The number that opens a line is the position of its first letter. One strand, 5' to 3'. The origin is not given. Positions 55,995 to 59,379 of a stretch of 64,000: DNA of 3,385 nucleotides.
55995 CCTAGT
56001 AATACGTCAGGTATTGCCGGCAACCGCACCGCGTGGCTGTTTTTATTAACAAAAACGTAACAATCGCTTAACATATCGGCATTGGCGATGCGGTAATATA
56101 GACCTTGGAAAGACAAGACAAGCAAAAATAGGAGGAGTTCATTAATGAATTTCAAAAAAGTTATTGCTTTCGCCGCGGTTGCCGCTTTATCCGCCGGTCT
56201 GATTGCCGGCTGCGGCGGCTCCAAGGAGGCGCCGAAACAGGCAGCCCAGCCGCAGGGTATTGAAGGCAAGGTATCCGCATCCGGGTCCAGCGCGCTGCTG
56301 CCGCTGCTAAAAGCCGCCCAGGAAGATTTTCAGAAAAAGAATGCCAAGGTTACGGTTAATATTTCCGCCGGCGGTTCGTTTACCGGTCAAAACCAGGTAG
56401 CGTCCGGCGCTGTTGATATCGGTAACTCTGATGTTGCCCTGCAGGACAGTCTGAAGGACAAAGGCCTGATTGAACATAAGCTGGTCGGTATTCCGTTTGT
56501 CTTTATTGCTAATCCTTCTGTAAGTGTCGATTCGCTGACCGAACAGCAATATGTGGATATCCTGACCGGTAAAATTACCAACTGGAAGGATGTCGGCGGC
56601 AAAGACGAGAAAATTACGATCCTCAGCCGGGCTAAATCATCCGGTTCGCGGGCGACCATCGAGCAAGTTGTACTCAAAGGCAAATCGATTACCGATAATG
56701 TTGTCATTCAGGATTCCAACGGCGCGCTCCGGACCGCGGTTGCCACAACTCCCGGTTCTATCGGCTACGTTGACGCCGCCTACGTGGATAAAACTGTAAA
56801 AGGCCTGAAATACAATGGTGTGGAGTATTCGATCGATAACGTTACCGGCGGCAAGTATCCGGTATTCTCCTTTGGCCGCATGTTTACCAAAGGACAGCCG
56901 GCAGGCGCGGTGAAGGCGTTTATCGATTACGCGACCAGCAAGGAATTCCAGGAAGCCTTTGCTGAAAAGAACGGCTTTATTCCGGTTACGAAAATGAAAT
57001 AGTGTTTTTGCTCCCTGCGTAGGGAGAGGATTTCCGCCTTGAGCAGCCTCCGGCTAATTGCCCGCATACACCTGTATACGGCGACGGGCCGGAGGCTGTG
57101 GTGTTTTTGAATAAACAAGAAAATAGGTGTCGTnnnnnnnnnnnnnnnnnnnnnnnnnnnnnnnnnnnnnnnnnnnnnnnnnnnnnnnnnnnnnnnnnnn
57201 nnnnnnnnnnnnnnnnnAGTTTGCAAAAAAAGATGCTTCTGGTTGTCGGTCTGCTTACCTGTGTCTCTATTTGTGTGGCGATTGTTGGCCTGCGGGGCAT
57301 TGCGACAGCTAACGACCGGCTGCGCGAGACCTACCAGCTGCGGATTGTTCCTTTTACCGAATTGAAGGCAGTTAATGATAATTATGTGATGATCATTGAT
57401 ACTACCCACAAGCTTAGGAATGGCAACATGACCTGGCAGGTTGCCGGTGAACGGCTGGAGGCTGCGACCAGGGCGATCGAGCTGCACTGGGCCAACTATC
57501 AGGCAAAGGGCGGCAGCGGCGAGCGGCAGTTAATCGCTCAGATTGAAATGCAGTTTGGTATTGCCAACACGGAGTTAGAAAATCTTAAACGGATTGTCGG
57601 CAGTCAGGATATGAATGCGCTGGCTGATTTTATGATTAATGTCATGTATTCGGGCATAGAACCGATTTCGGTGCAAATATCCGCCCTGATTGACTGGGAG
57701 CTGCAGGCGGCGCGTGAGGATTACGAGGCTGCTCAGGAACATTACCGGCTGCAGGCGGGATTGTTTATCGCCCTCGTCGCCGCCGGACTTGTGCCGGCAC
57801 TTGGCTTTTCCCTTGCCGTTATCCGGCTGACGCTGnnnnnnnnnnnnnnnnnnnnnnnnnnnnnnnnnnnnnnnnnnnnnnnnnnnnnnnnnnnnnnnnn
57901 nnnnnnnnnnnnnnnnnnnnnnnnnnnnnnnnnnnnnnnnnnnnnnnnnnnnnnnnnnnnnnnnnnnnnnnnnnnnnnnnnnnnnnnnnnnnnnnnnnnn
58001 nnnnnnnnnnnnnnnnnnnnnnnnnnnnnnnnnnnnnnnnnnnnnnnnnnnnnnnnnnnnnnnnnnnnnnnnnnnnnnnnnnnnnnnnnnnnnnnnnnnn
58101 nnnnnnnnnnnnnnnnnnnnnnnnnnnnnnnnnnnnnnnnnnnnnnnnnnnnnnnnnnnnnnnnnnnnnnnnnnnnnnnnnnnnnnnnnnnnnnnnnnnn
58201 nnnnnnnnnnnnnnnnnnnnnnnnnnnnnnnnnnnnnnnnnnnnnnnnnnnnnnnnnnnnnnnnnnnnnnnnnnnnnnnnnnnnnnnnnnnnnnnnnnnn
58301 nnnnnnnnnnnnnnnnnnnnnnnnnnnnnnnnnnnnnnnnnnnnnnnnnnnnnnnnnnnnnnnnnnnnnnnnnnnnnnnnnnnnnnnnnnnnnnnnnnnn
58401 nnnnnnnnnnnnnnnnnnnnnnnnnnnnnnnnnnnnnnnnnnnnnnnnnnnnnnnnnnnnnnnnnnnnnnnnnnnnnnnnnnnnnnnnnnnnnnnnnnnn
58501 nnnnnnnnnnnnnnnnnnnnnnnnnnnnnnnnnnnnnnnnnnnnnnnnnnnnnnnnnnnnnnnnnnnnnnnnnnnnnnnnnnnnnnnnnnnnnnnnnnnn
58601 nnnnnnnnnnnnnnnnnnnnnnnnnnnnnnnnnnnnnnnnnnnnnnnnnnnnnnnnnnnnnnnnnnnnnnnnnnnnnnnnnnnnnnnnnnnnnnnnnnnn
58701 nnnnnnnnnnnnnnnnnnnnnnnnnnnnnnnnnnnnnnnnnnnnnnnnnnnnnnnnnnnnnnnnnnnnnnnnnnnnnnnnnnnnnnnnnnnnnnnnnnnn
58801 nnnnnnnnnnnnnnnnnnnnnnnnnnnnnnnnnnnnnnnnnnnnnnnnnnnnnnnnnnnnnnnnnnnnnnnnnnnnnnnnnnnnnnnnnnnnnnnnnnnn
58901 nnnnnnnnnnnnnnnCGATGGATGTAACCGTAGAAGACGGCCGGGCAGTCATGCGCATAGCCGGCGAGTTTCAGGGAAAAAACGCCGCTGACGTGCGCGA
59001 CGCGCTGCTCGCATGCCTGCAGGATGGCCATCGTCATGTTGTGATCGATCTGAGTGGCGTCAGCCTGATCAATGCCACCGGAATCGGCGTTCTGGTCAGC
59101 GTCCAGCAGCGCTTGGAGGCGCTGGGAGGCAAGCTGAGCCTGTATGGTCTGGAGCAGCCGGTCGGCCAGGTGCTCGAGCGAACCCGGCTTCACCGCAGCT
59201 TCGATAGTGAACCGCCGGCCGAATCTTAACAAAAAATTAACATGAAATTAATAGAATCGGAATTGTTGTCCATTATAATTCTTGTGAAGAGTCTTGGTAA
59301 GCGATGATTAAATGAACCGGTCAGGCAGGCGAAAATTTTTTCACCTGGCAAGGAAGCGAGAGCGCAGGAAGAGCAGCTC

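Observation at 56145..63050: pst operon carrying a chemoreceptor, a STAS protein and a c-di-GMP enzyme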

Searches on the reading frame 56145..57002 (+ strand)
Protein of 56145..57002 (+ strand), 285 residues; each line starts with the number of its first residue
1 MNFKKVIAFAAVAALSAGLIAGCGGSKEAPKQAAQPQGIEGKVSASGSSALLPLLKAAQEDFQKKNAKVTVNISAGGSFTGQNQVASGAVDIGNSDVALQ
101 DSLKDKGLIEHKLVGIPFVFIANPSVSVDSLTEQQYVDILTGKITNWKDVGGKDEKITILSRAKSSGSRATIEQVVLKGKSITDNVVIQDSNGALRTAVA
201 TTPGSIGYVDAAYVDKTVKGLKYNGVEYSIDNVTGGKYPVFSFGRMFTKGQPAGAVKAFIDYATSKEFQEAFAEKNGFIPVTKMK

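Call 3: search_protein_families(library=pfam, proteins=[window:56145-57002:+], max_evalue=0.01)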
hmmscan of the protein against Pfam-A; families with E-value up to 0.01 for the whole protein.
window:56145-57002:+ (285 aa): 5 families
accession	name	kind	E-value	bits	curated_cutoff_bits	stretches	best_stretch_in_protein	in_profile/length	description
PF12849.12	PBP_like_2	-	2.4e-38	132.9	27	1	36-267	5-267/267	PBP superfamily domain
PF12727.12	PBP_like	-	2.2e-12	47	27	1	60-224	2-164/193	PBP superfamily domain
PF13531.11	SBP_bac_11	-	1.1e-10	42.1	25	1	48-278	6-226/227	Bacterial extracellular solute-binding protein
PF01547.30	SBP_bac_1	-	0.00011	22.8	26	1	55-269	10-306/307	Bacterial extracellular solute-binding protein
PF13416.11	SBP_bac_8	-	0.00035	20.9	27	0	252-283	233-263/279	Bacterial extracellular solute-binding protein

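Call 4: search_protein_families(library=ncbifam, proteins=[window:56145-57002:+], max_evalue=0.001)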
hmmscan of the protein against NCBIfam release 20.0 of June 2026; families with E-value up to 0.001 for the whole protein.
window:56145-57002:+ (285 aa): 4 families
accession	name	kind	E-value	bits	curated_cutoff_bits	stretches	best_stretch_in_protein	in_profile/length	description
TIGR02136.1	ptsS_2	subfamily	9.8e-63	212.1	206.6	1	4-281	2-295/295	phosphate ABC transporter substrate-binding protein PstS family protein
TIGR00975.1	3a0107s03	equivalog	2.6e-18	66.2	205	1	44-217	2-203/315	phosphate ABC transporter substrate-binding protein PstS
TIGR04505.1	PtsS_plasma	equivalog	1.4e-10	41.1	175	1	137-220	190-270/334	phosphate ABC transporter substrate-binding protein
NF008171.0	PRK10918.1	equivalog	5.6e-06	25.6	339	1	49-214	35-224/346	phosphate ABC transporter substrate-binding protein PstS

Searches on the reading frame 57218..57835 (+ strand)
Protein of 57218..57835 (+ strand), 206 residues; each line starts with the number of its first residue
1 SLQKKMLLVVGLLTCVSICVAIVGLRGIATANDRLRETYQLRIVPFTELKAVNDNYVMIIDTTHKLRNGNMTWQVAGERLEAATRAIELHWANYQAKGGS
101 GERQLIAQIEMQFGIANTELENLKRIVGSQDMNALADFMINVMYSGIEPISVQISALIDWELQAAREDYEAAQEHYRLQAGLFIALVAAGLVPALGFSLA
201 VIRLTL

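Call 53: find_related_loci(query=A4, collection=metagenome_contigs, flank=8000)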
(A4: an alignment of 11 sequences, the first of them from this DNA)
Query A4 (206 aa) in metagenome_contigs; peptide patterns used: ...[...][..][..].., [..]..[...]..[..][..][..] (x = any residue, [..] = any of these).
350 stretches matched a pattern; 143 encode a relative of the query (tblastn E <= 1e-3); the best 80 are kept; 80 distinct loci.
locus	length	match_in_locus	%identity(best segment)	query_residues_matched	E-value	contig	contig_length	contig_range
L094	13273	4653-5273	64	1-206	2e-83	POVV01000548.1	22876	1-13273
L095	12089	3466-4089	38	1-206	1e-41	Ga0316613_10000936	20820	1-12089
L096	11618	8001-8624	38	1-206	1e-41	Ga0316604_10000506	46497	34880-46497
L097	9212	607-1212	38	4-203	4e-41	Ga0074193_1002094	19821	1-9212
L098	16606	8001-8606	35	5-204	6e-40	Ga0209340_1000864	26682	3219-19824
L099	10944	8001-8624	38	1-206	1e-39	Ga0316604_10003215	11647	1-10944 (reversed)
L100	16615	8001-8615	36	1-203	3e-38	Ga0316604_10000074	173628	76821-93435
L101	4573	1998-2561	35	1-189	7e-37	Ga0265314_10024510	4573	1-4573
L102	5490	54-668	36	1-203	2e-36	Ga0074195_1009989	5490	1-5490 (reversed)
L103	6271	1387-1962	37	1-190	1e-36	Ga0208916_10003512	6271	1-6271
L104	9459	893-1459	39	1-184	7e-36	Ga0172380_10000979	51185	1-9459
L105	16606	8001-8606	33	5-204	8e-36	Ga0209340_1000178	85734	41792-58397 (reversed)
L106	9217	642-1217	36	1-190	2e-35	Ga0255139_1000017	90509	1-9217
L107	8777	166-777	35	1-202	2e-35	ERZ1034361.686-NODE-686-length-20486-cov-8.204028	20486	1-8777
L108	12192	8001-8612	35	1-202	2e-35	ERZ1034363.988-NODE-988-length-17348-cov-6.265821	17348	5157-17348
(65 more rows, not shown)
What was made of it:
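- Tried and rejected: I replaced it with the sensor-domain alignment (call 53).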

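Call 89: predict_structure(alignment_id=A4)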
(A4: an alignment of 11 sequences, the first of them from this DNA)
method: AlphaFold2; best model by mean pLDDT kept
length: 206 residues; sequences in the alignment: 11
mean_pLDDT: 85.5   pTM: 0.66
mean pLDDT of the five models: 85.5, 85.0, 83.0, 81.8, 80.5
residues with pLDDT >= 90: 68; 70-90: 129; 50-70: 9; < 50: 0
segments of 3 or more residues with pLDDT < 50: none
pLDDT, mean of each block of 10 residues (from residue 1): 78 81 81 77 80 94 95 96 94 79 78 88 95 95 89 87 84 83 81 80 76
secondary structure, 60 per line:
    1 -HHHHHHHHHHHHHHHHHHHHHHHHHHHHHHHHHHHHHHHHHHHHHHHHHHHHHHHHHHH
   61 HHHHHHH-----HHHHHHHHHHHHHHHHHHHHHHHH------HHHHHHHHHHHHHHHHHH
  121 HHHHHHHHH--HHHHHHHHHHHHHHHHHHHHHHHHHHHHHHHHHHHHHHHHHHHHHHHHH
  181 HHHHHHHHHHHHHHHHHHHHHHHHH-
elements in order: H2-67 H73-96 H103-129 H132-205

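Call 92: fold_search(model_id=the predicted structure, library=pdb)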
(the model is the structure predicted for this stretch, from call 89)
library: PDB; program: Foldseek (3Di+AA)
matches with E <= 10: 732; with E <= 0.001: 0
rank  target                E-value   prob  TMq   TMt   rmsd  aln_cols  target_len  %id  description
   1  3atp_A                5.6e-03  1.00  0.37  0.47   9.2       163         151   15  Structure of the ligand binding domain of the bacterial serine chemoreceptor Tsr with ligand (released 2011-10-19)
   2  2d4u_A                9.0e-03  1.00  0.53  0.63   4.2       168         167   14  Crystal Structure of the ligand binding domain of the bacterial serine chemoreceptor Tsr (released 2006-11-14)
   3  8vl8_A                1.3e-02  1.00  0.41  0.54   5.3       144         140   13  Salmonella enterica Typhimurium taxis to serine and repellents (Tsr) ligand-binding domain with L-Ser, pH 7 (released 2024-04-03)
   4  8vl8_E                2.1e-02  1.00  0.41  0.54   5.3       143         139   13  Salmonella enterica Typhimurium taxis to serine and repellents (Tsr) ligand-binding domain with L-Ser, pH 7 (released 2024-04-03)
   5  8fyv_A                2.2e-02  1.00  0.42  0.55   5.2       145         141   13  Salmonella enterica serovar Typhimurium chemoreceptor Tsr (taxis to serine and repellents) ligand-binding domain in co (released 2024-05-15)
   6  8bsb_B                2.3e-02  1.00  0.56  0.69   3.6       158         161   12  Vc1313-LBD bound to D-lysine (released 2023-06-07)
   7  9kup_B                2.5e-02  1.00  0.53  0.80   2.6       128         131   10  Crystal structure of MCP2201LBD (released 2025-10-22)
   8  8bsa_A                2.7e-02  1.00  0.57  0.72   3.4       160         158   12  Vc1313-LBD bound to D-arginine (released 2023-06-07)
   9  7wrm_A                3.6e-02  1.00  0.57  0.79   2.6       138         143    9  The malate-bound dimer of chemoreceptor MCP2201 ligand binding domain (released 2023-01-04)
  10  8bsb_A                4.0e-02  1.00  0.63  0.80   2.7       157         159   12  Vc1313-LBD bound to D-lysine (released 2023-06-07)
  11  8fyv_C                4.4e-02  1.00  0.41  0.54   5.3       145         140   14  Salmonella enterica serovar Typhimurium chemoreceptor Tsr (taxis to serine and repellents) ligand-binding domain in co (released 2024-05-15)
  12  8vl8_C                4.6e-02  1.00  0.46  0.63   3.7       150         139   13  Salmonella enterica Typhimurium taxis to serine and repellents (Tsr) ligand-binding domain with L-Ser, pH 7 (released 2024-04-03)
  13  4k0d_B                5.4e-02  0.99  0.40  0.55   6.8       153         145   16  Periplasmic sensor domain of sensor histidine kinase, Adeh_2942 (released 2013-06-12)
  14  4tql_B                5.7e-02  0.69  0.29  0.26  34.3       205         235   15  Computationally designed three helix bundle (released 2014-10-15)
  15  9kup_A                6.0e-02  1.00  0.51  0.74   3.1       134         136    8  Crystal structure of MCP2201LBD (released 2025-10-22)
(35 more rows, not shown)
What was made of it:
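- Its nearest solved structures are the Tsr, Tar, Vc1313 and MCP2201 sensor domains (calls 89, 92). Nothing in the sequence identifies the ligand, and 4-helix-bundle receptors bind very different ligands (call 92).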

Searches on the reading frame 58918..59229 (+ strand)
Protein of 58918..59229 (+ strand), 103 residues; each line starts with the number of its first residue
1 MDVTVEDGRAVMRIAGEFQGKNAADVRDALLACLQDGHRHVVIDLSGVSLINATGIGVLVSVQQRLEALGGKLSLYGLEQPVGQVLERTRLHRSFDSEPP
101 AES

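Call 3: search_protein_families(library=pfam, proteins=[window:58918-59229:+], max_evalue=0.01)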
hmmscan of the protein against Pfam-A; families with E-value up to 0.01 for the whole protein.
window:58918-59229:+ (103 aa): 2 families
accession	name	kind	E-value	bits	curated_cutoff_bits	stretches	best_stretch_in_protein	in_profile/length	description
PF01740.26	STAS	-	8.7e-18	64.5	22.6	1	2-95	3-97/106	STAS domain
PF13466.11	STAS_2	-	1.9e-13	50.8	29.2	1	12-91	1-79/80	STAS domain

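Call 4: search_protein_families(library=ncbifam, proteins=[window:58918-59229:+], max_evalue=0.001)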
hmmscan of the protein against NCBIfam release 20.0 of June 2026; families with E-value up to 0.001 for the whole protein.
window:58918-59229:+ (103 aa): 4 families
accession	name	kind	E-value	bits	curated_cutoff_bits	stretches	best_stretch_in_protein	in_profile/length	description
TIGR00377.1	ant_ant_sig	superfamily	6.2e-17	61.4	53.45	1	2-99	6-104/108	anti-sigma factor antagonist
TIGR02886.1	spore_II_AA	equivalog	6.7e-11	42.1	114.75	1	1-93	1-94/106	anti-sigma F factor antagonist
NF052652.1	YtvA_fam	equivalog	3.2e-05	23.6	250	1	3-83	139-220/243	YtvA family blue-light photoreceptor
NF008660.1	PRK11660.1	equivalog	0.00026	19.5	614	1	4-93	460-547/572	C4-dicarboxylic acid transporter DauA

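Call 29: search_solved_structures(query=window:58918-59229:+, max_evalue=0.01, show_alignments=3)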
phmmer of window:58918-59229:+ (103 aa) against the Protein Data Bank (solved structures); distinct sequences matched with E-value up to 0.01: 7.
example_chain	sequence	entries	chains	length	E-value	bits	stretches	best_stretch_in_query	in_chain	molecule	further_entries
1sbo_A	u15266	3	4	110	2e-09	40.8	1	1-96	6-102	Putative anti-sigma factor antagonist TM1442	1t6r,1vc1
1auz_A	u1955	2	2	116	1.9e-06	31.2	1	2-93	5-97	SPOIIAA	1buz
1tid_B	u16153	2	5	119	2.1e-06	31.1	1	2-92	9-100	Anti-sigma F factor antagonist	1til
1th8_B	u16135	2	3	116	5.1e-06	29.8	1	2-92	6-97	Anti-sigma F factor antagonist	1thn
6m36_B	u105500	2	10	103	0.00018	24.9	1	3-92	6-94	Anti-sigma-B factor antagonist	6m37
8ih8_A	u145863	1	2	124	0.001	22.5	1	5-66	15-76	Anti-sigma-F factor antagonist RsfB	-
4qtp_A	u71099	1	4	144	0.0014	22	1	6-67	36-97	Anti-sigma factor antagonist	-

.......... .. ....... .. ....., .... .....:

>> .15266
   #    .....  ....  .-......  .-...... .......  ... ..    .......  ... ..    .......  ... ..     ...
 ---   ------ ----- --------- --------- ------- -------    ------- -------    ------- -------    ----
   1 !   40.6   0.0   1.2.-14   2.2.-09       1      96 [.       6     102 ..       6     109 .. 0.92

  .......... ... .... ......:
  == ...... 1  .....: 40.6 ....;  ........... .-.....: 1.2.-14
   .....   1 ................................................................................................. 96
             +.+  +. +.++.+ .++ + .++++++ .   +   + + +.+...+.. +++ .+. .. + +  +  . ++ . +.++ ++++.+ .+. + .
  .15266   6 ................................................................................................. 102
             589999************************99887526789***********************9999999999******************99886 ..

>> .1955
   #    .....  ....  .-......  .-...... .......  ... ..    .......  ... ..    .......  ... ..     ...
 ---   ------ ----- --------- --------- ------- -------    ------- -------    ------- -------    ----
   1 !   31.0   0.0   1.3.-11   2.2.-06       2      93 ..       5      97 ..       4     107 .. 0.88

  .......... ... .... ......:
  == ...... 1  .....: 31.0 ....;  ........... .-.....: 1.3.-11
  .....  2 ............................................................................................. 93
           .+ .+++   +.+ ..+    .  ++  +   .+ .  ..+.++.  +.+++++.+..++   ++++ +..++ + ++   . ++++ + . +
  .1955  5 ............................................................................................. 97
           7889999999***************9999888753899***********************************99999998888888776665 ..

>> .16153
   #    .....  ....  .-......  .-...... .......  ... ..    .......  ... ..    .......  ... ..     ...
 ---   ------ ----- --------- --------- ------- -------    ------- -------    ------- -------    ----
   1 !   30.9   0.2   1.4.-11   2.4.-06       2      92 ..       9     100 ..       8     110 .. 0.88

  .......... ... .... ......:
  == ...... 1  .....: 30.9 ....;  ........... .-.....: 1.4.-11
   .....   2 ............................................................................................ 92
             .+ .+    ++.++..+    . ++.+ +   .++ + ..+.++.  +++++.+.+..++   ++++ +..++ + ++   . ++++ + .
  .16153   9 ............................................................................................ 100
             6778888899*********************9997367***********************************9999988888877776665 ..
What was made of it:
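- On Anti-sigma factor antagonist (SpoIIAA/RsbV type): TM1442 at E = 2e-9 and SpoIIAA at 2e-6 (call 29).
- Its nearest solved relatives are TM1442 and SpoIIAA (call 29).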
